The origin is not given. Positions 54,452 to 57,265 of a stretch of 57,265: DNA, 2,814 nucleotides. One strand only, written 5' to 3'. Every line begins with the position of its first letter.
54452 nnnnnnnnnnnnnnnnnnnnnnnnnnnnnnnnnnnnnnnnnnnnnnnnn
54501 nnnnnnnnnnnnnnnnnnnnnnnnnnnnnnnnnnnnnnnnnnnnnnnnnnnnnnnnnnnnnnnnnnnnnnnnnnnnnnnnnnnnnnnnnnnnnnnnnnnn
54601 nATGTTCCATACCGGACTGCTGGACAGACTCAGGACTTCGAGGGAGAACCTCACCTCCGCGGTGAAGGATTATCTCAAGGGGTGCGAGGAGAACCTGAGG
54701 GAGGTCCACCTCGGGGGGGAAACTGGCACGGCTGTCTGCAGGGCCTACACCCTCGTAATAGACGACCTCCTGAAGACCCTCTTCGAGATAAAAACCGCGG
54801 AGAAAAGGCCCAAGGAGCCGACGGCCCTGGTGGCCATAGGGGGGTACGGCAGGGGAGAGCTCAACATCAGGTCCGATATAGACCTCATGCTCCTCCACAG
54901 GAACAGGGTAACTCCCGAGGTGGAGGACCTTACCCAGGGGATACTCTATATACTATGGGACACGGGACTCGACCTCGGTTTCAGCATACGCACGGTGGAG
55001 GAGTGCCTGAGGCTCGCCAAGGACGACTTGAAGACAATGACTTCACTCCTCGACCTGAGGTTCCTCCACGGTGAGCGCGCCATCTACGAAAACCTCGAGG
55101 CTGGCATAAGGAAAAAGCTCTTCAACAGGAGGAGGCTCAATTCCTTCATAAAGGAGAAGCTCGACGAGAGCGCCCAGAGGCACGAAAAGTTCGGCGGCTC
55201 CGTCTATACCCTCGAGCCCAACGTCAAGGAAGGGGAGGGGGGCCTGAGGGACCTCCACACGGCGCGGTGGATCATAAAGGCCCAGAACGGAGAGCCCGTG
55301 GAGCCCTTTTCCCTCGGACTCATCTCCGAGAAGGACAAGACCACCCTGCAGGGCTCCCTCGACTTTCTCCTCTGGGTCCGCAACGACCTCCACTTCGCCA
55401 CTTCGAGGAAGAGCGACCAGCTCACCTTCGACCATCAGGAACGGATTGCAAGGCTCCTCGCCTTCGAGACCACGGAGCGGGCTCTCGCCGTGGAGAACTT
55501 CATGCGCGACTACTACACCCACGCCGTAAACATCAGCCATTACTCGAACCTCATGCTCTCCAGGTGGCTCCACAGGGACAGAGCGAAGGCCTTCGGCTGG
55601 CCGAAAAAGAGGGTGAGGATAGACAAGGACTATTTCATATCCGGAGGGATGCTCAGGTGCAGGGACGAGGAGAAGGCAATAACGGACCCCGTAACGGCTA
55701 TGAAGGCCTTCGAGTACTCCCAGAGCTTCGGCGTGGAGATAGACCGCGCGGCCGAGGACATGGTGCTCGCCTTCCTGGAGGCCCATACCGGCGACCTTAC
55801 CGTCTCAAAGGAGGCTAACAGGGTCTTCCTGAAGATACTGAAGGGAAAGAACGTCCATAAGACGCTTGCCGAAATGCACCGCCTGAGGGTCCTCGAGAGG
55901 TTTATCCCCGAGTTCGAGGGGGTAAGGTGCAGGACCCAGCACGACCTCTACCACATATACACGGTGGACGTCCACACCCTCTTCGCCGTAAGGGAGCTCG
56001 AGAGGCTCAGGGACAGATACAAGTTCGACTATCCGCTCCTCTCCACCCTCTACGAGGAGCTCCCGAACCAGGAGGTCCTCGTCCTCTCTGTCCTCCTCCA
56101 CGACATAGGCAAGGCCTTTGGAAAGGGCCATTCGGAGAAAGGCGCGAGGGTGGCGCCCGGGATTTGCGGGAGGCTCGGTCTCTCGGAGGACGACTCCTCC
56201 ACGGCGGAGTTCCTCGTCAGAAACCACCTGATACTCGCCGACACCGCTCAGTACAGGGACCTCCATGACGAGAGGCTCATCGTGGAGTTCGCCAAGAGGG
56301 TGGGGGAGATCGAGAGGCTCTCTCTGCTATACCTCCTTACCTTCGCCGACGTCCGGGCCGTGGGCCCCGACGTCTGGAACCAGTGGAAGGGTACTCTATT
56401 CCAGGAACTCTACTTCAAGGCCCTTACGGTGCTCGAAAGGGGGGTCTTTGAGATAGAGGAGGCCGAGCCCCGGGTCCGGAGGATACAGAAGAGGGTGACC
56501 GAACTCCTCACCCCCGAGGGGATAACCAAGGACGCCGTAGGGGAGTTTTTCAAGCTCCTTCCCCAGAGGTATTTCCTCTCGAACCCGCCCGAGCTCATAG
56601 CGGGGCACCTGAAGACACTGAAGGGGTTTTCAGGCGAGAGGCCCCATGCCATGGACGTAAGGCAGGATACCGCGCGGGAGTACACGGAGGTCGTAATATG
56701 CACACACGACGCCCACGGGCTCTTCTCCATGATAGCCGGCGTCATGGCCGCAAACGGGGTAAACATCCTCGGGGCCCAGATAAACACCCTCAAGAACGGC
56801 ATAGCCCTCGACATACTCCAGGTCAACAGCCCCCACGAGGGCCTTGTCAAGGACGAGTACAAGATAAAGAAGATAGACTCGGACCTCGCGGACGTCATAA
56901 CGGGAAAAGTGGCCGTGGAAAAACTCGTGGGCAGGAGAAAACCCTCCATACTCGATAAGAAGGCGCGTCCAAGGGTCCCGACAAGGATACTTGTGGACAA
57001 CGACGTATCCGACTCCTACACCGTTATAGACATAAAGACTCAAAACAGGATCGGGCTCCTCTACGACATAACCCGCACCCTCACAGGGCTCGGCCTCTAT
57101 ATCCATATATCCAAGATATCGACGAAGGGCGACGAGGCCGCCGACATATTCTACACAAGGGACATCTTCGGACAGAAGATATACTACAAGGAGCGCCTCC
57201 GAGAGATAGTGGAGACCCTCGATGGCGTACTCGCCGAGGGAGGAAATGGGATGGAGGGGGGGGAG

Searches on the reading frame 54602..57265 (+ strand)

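Call 68: search_protein_families(library=pfam, proteins=[window:54602-57265:+], max_evalue=0.001)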
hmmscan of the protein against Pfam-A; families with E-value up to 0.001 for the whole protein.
window:54602-57265:+ (888 aa): 8 families
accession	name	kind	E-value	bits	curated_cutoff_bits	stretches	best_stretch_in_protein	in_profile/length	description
PF08335.16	GlnD_UR_UTase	-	9.9e-34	116.8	21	1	182-317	2-139/141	GlnD PII-uridylyltransferase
PF24931.1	ACT_ACR9_3rd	-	1.4e-08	35.1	27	1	796-873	2-80/98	ACR9-like, ACT-like domain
PF01842.31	ACT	-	3.3e-07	30.4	27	0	697-747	3-55/66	ACT domain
PF01966.28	HD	-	4.5e-06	27.4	22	1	481-564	13-110/116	HD domain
PF13291.12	ACT_4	-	1.6e-05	25.9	27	0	808-850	8-51/80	ACT domain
PF03445.19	DUF294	-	5.3e-05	23.6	21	1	42-107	17-83/138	Putative nucleotidyltransferase DUF294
PF01909.29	NTP_transf_2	-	0.00022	22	21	1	70-142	12-86/93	Nucleotidyltransferase domain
PF03710.21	GlnE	-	0.00036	20.4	24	1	48-103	104-159/252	Glutamate-ammonia ligase adenylyltransferase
